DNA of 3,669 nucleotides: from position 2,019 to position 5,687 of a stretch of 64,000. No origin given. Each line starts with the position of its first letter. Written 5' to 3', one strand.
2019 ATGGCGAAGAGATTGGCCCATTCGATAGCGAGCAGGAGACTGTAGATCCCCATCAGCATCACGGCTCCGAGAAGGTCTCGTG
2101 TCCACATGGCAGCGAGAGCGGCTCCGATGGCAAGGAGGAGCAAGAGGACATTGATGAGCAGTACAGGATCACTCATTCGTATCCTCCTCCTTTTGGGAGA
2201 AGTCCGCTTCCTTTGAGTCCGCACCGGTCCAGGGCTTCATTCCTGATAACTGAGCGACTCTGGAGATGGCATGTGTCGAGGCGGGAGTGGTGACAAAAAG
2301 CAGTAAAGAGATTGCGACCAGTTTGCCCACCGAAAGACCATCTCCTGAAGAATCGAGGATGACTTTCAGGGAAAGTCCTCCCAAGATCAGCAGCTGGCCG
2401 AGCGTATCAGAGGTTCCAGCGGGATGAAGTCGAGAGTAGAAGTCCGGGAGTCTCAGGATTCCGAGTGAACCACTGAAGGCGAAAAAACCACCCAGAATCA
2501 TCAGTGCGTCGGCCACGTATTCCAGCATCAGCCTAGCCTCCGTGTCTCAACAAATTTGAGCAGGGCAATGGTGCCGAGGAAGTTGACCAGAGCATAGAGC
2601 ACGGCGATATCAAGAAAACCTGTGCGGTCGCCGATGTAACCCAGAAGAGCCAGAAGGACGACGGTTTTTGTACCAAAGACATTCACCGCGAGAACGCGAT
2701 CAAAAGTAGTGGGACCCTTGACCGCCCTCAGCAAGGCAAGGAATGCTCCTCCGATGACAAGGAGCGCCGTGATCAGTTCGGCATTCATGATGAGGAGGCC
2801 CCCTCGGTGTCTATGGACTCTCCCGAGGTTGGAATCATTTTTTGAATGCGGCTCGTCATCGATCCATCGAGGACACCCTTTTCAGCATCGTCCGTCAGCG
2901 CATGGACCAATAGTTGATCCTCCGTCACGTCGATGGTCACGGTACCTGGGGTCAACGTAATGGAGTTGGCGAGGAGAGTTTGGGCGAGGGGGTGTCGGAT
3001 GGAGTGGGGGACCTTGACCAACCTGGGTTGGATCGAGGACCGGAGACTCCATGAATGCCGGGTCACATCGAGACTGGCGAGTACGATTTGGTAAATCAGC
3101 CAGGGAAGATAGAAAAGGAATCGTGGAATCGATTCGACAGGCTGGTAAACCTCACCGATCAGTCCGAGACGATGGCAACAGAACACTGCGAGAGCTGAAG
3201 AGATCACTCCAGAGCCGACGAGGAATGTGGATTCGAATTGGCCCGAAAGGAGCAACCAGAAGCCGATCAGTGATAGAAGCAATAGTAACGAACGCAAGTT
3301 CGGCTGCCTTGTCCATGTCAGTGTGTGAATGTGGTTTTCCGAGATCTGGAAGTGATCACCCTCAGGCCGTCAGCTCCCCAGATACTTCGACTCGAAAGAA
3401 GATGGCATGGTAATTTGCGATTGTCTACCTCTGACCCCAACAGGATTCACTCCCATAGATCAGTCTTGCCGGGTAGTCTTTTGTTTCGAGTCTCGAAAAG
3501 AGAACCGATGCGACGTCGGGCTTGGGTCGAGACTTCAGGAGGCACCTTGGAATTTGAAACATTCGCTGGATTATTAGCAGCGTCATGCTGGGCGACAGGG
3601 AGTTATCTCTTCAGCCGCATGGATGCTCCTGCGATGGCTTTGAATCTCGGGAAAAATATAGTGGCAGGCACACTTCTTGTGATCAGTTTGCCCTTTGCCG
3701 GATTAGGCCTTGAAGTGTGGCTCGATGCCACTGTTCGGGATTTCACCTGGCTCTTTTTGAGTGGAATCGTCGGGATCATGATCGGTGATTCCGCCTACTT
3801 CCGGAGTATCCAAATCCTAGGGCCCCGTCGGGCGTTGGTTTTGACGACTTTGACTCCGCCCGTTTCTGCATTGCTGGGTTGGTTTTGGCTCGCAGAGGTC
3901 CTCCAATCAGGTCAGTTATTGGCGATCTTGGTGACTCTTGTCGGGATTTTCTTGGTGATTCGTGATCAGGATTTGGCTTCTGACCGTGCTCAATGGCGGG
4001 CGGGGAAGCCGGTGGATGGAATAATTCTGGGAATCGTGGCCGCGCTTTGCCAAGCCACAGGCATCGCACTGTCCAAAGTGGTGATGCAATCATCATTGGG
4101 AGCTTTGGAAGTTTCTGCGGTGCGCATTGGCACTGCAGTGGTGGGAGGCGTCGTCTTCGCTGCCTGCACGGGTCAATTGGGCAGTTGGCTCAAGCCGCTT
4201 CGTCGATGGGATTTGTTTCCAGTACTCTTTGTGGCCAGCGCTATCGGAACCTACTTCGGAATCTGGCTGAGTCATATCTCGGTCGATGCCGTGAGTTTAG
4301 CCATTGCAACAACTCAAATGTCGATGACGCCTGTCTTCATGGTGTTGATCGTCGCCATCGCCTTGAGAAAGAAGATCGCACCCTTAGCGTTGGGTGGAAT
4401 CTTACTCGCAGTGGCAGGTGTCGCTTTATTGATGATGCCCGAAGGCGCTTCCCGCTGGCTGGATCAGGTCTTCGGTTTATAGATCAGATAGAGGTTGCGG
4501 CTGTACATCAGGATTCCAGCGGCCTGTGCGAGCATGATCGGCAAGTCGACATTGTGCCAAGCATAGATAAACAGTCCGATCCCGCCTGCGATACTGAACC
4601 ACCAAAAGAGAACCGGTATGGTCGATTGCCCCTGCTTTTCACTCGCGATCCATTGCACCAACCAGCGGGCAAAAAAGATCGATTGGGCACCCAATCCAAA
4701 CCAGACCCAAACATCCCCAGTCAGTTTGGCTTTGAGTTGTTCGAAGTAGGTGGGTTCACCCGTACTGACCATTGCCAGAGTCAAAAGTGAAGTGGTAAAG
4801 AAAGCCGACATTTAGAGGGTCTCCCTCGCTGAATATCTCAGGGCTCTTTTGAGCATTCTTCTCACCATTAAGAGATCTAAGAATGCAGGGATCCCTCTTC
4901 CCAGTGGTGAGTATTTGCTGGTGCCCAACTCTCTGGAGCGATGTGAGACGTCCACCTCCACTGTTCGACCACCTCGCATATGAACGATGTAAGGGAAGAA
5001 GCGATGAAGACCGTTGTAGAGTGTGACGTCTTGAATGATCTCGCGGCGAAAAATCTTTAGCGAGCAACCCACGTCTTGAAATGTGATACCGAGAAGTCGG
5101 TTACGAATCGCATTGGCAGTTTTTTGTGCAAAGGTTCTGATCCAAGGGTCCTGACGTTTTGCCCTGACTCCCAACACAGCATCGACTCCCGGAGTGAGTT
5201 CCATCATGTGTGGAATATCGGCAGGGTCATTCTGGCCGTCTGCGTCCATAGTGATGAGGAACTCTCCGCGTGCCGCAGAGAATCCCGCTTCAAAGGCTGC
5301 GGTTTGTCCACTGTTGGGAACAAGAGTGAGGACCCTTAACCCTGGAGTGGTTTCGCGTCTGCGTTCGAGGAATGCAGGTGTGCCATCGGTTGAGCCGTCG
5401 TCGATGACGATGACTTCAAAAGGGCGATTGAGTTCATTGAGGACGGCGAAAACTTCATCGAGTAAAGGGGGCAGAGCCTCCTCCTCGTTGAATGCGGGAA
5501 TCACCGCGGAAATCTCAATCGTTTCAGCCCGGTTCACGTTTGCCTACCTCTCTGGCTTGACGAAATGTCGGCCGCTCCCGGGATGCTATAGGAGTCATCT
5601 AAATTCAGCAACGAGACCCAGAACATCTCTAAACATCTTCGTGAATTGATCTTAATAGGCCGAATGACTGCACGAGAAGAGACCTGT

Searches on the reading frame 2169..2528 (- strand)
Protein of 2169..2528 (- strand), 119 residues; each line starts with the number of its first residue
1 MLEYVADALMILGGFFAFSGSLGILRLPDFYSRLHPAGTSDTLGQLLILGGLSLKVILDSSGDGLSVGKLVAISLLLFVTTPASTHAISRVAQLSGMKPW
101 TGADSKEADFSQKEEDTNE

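Call 56: search_protein_families(library=pfam, proteins=[window:2169-2528:-], max_evalue=0.01)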
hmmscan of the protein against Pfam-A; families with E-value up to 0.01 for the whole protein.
window:2169-2528:- (119 aa): 1 family
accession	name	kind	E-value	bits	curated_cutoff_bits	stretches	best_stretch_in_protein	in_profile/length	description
PF03334.19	PhaG_MnhG_YufB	-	1.9e-23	82.9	23.4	1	9-92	1-79/80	Na+/H+ antiporter subunit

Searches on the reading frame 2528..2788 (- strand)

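Call 56: search_protein_families(library=pfam, proteins=[window:2528-2788:-], max_evalue=0.01)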
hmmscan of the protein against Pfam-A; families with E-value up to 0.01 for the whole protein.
window:2528-2788:- (86 aa): 1 family
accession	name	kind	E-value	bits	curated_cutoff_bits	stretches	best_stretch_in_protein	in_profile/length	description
PF04066.18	MrpF_PhaF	-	3e-18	66.4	23.3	1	30-81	2-53/53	Multiple resistance and pH regulation protein F (MrpF / PhaF)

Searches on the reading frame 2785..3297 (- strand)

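Call 28: search_protein_families(library=pfam, proteins=[window:2785-3297:-], max_evalue=0.001)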
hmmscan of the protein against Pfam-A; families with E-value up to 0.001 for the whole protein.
window:2785-3297:- (170 aa): 1 family
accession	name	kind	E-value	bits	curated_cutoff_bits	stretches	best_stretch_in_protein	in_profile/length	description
PF01899.21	MNHE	-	3.2e-30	105.3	27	1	8-140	2-128/145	Na+/H+ ion antiporter subunit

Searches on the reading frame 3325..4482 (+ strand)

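Call 28: search_protein_families(library=pfam, proteins=[window:3325-4482:+], max_evalue=0.001)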
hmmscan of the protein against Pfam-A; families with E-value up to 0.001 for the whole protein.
window:3325-4482:+ (385 aa): 1 family
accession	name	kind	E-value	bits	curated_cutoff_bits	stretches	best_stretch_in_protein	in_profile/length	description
PF00892.27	EamA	-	6.8e-27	94.8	28.2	2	80-212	5-134/135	EamA-like transporter family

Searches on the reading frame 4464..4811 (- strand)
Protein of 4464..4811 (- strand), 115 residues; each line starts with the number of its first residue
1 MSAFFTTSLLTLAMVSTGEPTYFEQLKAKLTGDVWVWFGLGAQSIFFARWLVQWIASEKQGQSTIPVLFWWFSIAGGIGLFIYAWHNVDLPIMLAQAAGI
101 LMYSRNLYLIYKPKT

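Call 28: search_protein_families(library=pfam, proteins=[window:4464-4811:-], max_evalue=0.001)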
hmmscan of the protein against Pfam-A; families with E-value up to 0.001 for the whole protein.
window:4464-4811:- (115 aa): 1 family
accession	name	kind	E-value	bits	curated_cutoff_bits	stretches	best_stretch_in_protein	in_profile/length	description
PF07578.16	LAB_N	-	3.7e-25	88.3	26.7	1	39-108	2-71/71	Lipid A Biosynthesis N-terminal domain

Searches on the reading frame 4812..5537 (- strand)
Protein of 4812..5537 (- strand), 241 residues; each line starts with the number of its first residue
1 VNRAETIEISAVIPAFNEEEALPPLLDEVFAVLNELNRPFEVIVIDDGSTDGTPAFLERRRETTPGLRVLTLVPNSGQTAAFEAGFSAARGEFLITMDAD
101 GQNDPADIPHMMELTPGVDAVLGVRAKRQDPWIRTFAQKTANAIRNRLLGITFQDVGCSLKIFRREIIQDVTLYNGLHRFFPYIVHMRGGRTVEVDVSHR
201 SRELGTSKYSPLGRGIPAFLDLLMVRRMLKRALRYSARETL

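Call 28: search_protein_families(library=pfam, proteins=[window:4812-5537:-], max_evalue=0.001)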
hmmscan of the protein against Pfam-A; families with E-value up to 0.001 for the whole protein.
window:4812-5537:- (241 aa): 2 families
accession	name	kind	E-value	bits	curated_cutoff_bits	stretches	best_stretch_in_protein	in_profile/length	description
PF00535.33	Glycos_transf_2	-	3.2e-30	105.7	23.3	1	10-171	1-167/168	Glycosyl transferase family 2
PF13641.12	Glyco_tranf_2_3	-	6.8e-06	26.7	27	1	9-124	3-122/230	Glycosyltransferase like family 2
